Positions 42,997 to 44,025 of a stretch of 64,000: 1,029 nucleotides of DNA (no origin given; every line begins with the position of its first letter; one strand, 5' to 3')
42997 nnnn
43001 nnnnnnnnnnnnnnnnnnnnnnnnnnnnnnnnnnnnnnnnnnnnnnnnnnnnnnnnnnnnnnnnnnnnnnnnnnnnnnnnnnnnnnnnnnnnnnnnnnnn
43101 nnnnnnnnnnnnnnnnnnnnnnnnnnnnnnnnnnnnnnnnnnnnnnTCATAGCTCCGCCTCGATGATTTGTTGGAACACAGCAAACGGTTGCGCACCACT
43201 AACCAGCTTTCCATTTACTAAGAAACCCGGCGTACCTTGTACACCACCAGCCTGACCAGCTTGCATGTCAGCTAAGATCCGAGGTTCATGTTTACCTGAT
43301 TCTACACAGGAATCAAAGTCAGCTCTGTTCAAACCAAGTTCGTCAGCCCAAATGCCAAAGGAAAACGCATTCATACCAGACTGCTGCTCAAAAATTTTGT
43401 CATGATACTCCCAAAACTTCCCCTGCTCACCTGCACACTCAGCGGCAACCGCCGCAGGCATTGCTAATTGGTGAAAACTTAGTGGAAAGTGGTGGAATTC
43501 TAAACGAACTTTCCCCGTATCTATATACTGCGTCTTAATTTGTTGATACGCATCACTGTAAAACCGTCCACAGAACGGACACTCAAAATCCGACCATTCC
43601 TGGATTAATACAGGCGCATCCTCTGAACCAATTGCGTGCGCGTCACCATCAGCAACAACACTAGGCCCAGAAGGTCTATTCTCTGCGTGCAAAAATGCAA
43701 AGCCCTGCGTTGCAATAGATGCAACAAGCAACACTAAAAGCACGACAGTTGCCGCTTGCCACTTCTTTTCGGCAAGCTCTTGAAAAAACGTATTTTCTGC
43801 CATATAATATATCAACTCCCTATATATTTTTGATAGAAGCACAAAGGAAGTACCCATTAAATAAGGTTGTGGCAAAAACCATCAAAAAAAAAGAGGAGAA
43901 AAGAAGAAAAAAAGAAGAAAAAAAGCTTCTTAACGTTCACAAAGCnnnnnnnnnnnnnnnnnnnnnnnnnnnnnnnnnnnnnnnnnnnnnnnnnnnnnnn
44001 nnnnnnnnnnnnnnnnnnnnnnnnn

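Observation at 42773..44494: DsbA-like oxidoreductase translationally coupled to a DoxX membrane protein, next to a membrane-anchored wHTH regulator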

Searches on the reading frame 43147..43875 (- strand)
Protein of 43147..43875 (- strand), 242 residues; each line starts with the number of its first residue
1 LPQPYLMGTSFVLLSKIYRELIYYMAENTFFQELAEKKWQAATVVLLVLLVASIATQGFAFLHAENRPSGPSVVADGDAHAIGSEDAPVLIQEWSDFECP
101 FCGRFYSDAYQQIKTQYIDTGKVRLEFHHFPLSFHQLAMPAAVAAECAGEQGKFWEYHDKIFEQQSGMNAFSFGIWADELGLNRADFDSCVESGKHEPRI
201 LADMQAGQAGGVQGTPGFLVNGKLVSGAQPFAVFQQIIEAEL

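Call 4: search_protein_families(library=pfam, proteins=[window:43147-43875:-], max_evalue=0.01)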
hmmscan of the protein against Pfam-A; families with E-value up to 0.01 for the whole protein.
window:43147-43875:- (242 aa): 2 families
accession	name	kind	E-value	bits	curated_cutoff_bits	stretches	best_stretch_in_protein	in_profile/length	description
PF13462.12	Thioredoxin_4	-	9.8e-34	117.4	23.2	1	78-240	4-165/165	Thioredoxin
PF01323.26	DSBA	-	1e-17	65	25.6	1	91-238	2-190/191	DSBA-like thioredoxin domain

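Call 23: find_homologous_proteins(query=window:43147-43803:-)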
Query window:43147-43803:- (218 aa): 6116 proteins with E <= 0.001 among 6587 candidates; the best 120 are listed.
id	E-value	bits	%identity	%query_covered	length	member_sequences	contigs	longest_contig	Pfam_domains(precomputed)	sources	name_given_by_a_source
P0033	4.1e-144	496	100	100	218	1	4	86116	PF01323.27,PF13462.13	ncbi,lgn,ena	-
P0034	5.5e-77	276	57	100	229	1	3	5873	PF13098.14,PF01323.27,PF13462.13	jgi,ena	-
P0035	6.9e-76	273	59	100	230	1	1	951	PF13098.14,PF01323.27,PF13462.13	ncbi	-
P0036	6.9e-71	256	45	76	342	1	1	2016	PF13743.13,PF13098.14,PF01323.27,PF13462.13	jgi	jgi:protein-disulfide isomerase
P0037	2.6e-70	254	47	83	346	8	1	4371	PF13098.14,PF01323.27,PF13462.13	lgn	-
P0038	6.9e-68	247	48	73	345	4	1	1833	PF13192.13,PF13098.14,PF01323.27,PF13462.13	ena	-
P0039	3.1e-67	244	49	73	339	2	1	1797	PF13192.13,PF13098.14,PF01323.27,PF13462.13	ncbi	-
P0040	6.7e-67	243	42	78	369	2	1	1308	PF13743.13,PF13098.14,PF01323.27,PF13462.13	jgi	-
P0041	1.3e-66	242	44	78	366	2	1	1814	PF13743.13,PF13098.14,PF01323.27,PF13462.13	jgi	jgi:protein-disulfide isomerase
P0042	2.0e-66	242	47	80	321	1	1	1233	PF13743.13,PF13098.14,PF01323.27,PF13462.13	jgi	jgi:protein-disulfide isomerase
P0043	4.1e-65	237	39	74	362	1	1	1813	PF13192.13,PF13743.13,PF13098.14,PF01323.27,PF13462.13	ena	-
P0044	4.9e-65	237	50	94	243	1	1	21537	PF13098.14,PF01323.27,PF13462.13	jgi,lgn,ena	-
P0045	1.1e-64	236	-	-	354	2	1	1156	PF13743.13,PF13098.14,PF01323.27,PF13462.13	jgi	jgi:protein-disulfide isomerase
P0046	1.8e-64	235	48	94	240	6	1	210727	PF13098.14,PF01323.27,PF13462.13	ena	-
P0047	3.1e-64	235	52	94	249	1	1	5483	PF01323.27,PF13462.13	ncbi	-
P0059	3.1e-62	228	57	75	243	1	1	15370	PF01323.27,PF13462.13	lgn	-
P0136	8.4e-59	217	60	74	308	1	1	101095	PF01323.27,PF13462.13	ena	-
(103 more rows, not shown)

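Call 32: find_encoding_contigs(protein=P0034, flank=5000, max_places=3)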
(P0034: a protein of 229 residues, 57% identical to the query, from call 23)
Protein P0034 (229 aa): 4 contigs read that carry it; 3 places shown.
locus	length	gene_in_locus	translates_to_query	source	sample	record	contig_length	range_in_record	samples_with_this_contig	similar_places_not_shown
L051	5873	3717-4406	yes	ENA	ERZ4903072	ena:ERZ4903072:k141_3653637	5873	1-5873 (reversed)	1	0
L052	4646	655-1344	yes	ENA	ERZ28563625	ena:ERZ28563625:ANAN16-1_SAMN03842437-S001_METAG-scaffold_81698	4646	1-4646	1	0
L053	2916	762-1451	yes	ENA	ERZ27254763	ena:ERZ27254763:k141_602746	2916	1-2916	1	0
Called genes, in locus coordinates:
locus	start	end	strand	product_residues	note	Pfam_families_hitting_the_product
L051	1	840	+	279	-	?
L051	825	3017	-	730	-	PF01751:Toprim, PF01131:Topoisom_bac, PF01396:Zn_ribbon_Top1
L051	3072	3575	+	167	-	PF12802:MarR_2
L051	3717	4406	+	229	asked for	PF13098:Thioredoxin_2 (faint), PF13462:Thioredoxin_4, PF01323:DSBA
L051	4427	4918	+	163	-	-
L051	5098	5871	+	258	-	?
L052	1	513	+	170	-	?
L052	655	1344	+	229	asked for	PF13098:Thioredoxin_2 (faint), PF13462:Thioredoxin_4, PF01323:DSBA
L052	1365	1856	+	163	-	-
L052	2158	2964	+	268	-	-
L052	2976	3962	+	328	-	PF24157:DUF7408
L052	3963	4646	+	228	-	?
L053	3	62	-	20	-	?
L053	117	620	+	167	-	PF12802:MarR_2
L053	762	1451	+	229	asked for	PF13098:Thioredoxin_2 (faint), PF13462:Thioredoxin_4, PF01323:DSBA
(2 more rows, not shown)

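Call 33: find_encoding_contigs(protein=P0046, flank=5000, max_places=2)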
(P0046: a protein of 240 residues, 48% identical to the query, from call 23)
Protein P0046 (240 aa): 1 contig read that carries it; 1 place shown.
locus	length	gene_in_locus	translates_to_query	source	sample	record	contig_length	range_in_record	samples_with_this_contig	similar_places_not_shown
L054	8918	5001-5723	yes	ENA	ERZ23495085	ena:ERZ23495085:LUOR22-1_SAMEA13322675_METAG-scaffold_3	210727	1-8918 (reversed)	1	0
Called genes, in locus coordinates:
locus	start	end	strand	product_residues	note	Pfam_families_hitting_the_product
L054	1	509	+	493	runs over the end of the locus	PF00479:G6PD_N, PF02781:G6PD_C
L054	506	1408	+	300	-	PF01488:Shikimate_DH (weak), PF03446:NAD_binding_2, PF03807:F420_oxidored, PF00393:6PGD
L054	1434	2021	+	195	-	PF04199:Cyclase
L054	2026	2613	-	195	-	PF07291:MauE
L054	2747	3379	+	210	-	-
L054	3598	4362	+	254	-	PF13462:Thioredoxin_4, PF13098:Thioredoxin_2 (faint), PF01323:DSBA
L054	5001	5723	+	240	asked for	PF13462:Thioredoxin_4, PF13098:Thioredoxin_2 (faint), PF01323:DSBA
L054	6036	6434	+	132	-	PF13473:Cupredoxin_1, PF00116:COX2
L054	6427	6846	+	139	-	PF07681:DoxX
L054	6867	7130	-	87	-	PF05239:PRC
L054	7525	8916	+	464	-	?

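Call 38: search_protein_families(library=pfam, proteins=[L051:4427-4915:+, L051:5098-5871:+, L052:2158-2961:+, L054:2747-3376:+, L054:2026-2610:-], max_evalue=1)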
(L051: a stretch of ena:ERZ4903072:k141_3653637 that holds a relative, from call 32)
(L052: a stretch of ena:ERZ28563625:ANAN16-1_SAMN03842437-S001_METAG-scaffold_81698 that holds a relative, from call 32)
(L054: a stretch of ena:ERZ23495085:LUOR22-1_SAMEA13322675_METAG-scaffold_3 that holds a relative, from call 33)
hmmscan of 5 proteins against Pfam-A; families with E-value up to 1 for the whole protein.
L051:4427-4915:+ (163 aa): 1 family
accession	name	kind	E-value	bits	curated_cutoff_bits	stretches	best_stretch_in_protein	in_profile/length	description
PF12786.12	GBV-C_env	-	0.14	11.2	21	1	51-87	44-79/413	GB virus C genotype envelope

L051:5098-5871:+ (258 aa): 4 families
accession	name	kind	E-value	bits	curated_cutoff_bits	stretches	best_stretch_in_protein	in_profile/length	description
PF07584.16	BatA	-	1.5e-10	41.7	25.9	1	6-81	4-77/77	Aerotolerance regulator N-terminal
PF13519.12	VWA_2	-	2e-06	28.8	27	1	94-191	1-106/107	von Willebrand factor type A domain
PF07690.21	MFS_1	-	0.023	14.1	33.4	1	8-85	145-225/347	Major Facilitator Superfamily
PF22566.2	UBA_8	-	0.084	13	26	1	187-210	6-29/46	UBA-like domain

L052:2158-2961:+ (268 aa): 4 families
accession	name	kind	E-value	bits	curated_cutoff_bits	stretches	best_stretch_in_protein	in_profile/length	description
PF07584.16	BatA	-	1.6e-10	41.7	25.9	1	6-81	4-77/77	Aerotolerance regulator N-terminal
PF13519.12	VWA_2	-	1.9e-06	28.9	27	1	94-191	1-106/107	von Willebrand factor type A domain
PF07690.21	MFS_1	-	0.023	14.1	33.4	1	8-85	145-225/347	Major Facilitator Superfamily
PF22566.2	UBA_8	-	0.064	13.4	26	1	187-210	6-29/46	UBA-like domain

L054:2747-3376:+ (210 aa): 2 families
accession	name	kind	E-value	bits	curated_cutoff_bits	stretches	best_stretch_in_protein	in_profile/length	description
PF00096.32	zf-C2H2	-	0.027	15.4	25.2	1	4-25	3-23/23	Zinc finger, C2H2 type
PF13894.12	zf-C2H2_4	-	0.046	14.9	27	1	4-25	3-24/24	C2H2-type zinc finger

L054:2026-2610:- (194 aa): 3 families
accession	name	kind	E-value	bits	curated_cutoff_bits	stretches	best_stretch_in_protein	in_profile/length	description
PF07291.16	MauE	-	6e-14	52.9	27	1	69-190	8-127/128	Methylamine utilisation protein MauE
PF06467.20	zf-FCS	-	0.015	15.5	22.4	1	10-28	25-39/39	MYM-type Zinc finger with FCS sequence motif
PF04945.19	YHS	-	0.079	13.4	30.3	0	2-31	2-39/47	YHS domain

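Call 46: find_related_loci(query=A3, collection=metagenome_contigs, flank=4000)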
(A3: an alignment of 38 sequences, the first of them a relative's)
Query A3 (218 aa) in metagenome_contigs; peptide patterns used: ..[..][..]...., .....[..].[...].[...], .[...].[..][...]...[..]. (x = any residue, [..] = any of these).
600 stretches matched a pattern (row limit reached: there are more); 590 encode a relative of the query (tblastn E <= 1e-3); the best 80 are kept; 80 distinct loci.
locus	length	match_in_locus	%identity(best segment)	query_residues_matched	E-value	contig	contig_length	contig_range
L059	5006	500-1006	54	50-218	5e-63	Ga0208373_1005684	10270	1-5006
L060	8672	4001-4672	48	15-218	7e-60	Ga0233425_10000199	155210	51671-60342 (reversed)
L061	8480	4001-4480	54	59-218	2e-57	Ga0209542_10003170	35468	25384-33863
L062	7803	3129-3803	46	8-218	5e-57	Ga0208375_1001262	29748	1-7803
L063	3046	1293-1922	47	17-218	1e-56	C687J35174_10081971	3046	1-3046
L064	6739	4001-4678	40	4-215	3e-55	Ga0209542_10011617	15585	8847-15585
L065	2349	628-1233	46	23-218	1e-55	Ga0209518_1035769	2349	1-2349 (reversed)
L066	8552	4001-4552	49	42-218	7e-55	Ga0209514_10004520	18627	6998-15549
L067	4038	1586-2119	49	47-217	4e-54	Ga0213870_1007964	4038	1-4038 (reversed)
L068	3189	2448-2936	52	59-218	6e-54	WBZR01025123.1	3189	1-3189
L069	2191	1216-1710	57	54-218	1e-54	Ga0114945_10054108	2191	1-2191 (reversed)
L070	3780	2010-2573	45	42-218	5e-53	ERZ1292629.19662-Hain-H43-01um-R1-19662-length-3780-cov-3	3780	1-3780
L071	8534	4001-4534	51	44-218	1e-52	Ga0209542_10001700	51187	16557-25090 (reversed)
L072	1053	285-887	40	25-218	4e-56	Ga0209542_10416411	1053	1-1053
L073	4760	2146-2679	51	44-218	6e-52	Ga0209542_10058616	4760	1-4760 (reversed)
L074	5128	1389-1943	54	38-218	2e-51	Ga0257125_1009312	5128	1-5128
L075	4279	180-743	42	38-218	1e-51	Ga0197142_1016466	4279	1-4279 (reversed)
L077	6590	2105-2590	50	54-218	8e-51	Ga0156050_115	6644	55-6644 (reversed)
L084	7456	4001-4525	46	41-218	1e-47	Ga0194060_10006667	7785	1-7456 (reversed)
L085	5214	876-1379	45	48-218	2e-47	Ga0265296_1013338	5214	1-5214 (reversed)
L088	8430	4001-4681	39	15-218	6e-47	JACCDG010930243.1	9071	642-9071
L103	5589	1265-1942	38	19-218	2e-45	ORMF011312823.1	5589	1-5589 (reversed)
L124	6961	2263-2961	40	15-218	1e-43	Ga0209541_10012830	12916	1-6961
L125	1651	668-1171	42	50-218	2e-44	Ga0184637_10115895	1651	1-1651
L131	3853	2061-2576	49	59-218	4e-43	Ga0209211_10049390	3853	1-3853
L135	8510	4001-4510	50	48-218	5e-43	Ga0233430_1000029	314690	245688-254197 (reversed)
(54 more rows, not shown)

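Call 49: search_protein_families(library=pfam, proteins=[L064:3521-3988:+, L077:3188-3652:+, L124:3574-4029:+, L135:4726-5211:+, L075:1072-1554:-, L131:3163-3693:+, L084:3282-3740:+, L062:1867-2316:-, L125:1242-1649:+, L060:3259-3918:+], max_evalue=0.05)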
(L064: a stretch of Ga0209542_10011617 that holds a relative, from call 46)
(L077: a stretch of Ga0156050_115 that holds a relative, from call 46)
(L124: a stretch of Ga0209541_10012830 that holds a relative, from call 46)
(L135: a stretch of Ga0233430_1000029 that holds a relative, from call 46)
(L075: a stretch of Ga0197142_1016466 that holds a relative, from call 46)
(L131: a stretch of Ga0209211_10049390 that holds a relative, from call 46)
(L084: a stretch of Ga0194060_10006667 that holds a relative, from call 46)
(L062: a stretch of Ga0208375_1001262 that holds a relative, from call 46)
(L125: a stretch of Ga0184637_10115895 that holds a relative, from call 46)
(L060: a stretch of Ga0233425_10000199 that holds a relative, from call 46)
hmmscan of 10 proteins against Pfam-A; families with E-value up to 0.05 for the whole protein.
L064:3521-3988:+ (156 aa): 3 families
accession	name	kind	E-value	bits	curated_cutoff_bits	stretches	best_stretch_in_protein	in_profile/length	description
PF07884.19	VKOR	-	9.9e-23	81.2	27.5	1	12-132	2-132/134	Vitamin K epoxide reductase family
PF07690.21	MFS_1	-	0.00066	19.1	33.4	1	6-147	201-324/347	Major Facilitator Superfamily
PF14897.12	EpsG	-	0.0052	16.4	30.1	1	6-108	159-262/326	EpsG family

L077:3188-3652:+ (155 aa): 1 family
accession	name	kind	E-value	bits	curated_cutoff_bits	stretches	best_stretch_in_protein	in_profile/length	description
PF07884.19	VKOR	-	1.3e-22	80.8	27.5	1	25-144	4-132/134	Vitamin K epoxide reductase family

L124:3574-4029:+ (152 aa): 2 families
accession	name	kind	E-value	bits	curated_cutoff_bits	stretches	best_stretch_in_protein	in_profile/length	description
PF22625.2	ECR1_N_2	-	0.014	15.6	27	1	30-49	30-49/51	Exosome RNA binding protein RRP4 N-terminal domain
PF19025.5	DUF5751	-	0.044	14.1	27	0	51-87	40-76/116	Family of unknown function (DUF5751)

L135:4726-5211:+ (162 aa): 1 family
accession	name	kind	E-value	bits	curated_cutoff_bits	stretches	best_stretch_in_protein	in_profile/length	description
PF07884.19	VKOR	-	4.8e-27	95.2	27.5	1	12-148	2-132/134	Vitamin K epoxide reductase family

L075:1072-1554:- (161 aa): 1 family
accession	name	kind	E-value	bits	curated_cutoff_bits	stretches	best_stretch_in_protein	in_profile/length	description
PF18895.5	T4SS_pilin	-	0.00019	21.9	26.6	1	64-126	10-71/71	Type IV secretion system pilin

L131:3163-3693:+ (177 aa): 3 families
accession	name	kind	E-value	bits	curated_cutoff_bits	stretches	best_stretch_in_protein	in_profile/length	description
PF01041.23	DegT_DnrJ_EryC1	-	0.0063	16.2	19.8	1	128-170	317-359/360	DegT/DnrJ/EryC1/StrS aminotransferase family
PF23089.2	ELAPOR1_C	-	0.028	14.5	27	0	81-91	17-27/37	ELAPOR1-like, C-terminal domain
PF09373.15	PMBR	-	0.033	14.7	24.9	0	155-176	2-23/33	Pseudomurein-binding repeat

L084:3282-3740:+ (153 aa): 4 families
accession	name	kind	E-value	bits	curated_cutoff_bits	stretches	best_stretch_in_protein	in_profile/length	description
PF07291.16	MauE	-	1.5e-24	87.2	27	1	13-140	4-126/128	Methylamine utilisation protein MauE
PF07681.17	DoxX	-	8.5e-10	39.6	23.6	1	16-94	4-80/85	DoxX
PF04224.18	DUF417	-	0.00091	19.3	27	1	57-130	85-157/175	Protein of unknown function, DUF417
PF04173.18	DoxD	-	0.019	15.3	22.7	1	41-94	51-103/167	TQO small subunit DoxD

L062:1867-2316:- (150 aa): 3 families
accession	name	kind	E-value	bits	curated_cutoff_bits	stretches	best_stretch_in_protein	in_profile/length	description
PF04173.18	DoxD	-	6.8e-09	36.3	22.7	1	49-137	67-159/167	TQO small subunit DoxD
PF07681.17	DoxX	-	1.5e-08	35.6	23.6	1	7-88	2-82/85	DoxX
PF07291.16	MauE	-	0.00019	22.1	27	1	4-91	2-89/128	Methylamine utilisation protein MauE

L125:1242-1649:+ (136 aa): 3 families
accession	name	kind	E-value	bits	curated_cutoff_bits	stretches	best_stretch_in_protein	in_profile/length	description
PF13386.12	DsbD_2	-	7.4e-09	36.2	24.9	1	6-124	2-89/199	Cytochrome C biogenesis protein transmembrane region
PF02683.22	DsbD_TM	-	0.0033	17.2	27.1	1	74-127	49-101/219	Cytochrome C biogenesis protein transmembrane domain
PF12698.13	ABC2_membrane_3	-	0.0033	17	31.6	1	6-131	214-300/347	ABC-2 family transporter protein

L060:3259-3918:+ (220 aa): 3 families
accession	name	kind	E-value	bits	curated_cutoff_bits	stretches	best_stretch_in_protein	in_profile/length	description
PF07314.17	Lit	-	7e-28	98.3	24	1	9-172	2-176/176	Lipoprotein intramolecular transacylase Lit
PF03772.21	Competence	-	0.0051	16.7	23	1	90-198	159-266/270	Competence protein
PF07578.16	LAB_N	-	0.016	15.7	26.7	0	93-122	34-63/71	Lipid A Biosynthesis N-terminal domain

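Call 52: search_protein_families(library=pfam, proteins=[L062:2445-2945:+, L103:634-1113:+, L124:1541-2050:+], max_evalue=0.01)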
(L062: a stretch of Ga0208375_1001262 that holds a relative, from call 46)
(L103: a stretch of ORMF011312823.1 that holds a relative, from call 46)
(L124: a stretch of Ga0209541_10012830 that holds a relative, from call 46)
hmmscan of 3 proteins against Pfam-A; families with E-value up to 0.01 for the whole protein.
L062:2445-2945:+ (167 aa): 9 families
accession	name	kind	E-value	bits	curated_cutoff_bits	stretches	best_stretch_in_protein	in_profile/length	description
PF24034.1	DUF7343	-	2.2e-07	31.1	27.6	1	108-154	5-52/62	Domain of unknown function (DUF7343)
PF12802.13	MarR_2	-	5.5e-07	30.1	27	1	111-156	10-56/61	MarR family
PF01978.25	TrmB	-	4.5e-06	26.8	25.6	1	103-159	5-61/68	Sugar-specific transcriptional regulator TrmB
PF13412.12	HTH_24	-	1.3e-05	25.1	21.9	1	104-151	1-48/48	Winged helix-turn-helix DNA-binding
PF01047.28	MarR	-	4.8e-05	23.6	24.6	1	112-154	9-51/59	MarR family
PF20024.5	DUF6432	-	0.00025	21.6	29.6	1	115-165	23-73/97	Family of unknown function (DUF6432)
PF13601.12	HTH_34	-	0.0013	19.3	27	1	111-156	5-50/80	Winged helix DNA-binding domain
PF05158.18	RNA_pol_Rpc34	-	0.0018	18.2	28.4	1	118-154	98-134/332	RNA polymerase Rpc34 subunit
PF03965.22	Penicillinase_R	-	0.0072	17.1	22.6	0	106-160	3-61/115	Penicillinase repressor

L103:634-1113:+ (160 aa): 0 families

L124:1541-2050:+ (170 aa): 6 families
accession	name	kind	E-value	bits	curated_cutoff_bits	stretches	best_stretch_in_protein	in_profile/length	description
PF24034.1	DUF7343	-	1.9e-09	37.6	27.6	1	109-166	3-61/62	Domain of unknown function (DUF7343)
PF12802.13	MarR_2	-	1.3e-05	25.7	27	1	114-157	10-54/61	MarR family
PF13412.12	HTH_24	-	0.00015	21.7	21.9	1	107-154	1-48/48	Winged helix-turn-helix DNA-binding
PF01047.28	MarR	-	0.00053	20.3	24.6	1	113-156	7-50/59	MarR family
PF13463.12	HTH_27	-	0.0024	18.6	22.2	1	109-163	3-61/68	Winged helix DNA-binding domain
PF03297.21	Ribosomal_S25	-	0.0036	17.9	28.8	1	85-166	19-99/101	S25 ribosomal protein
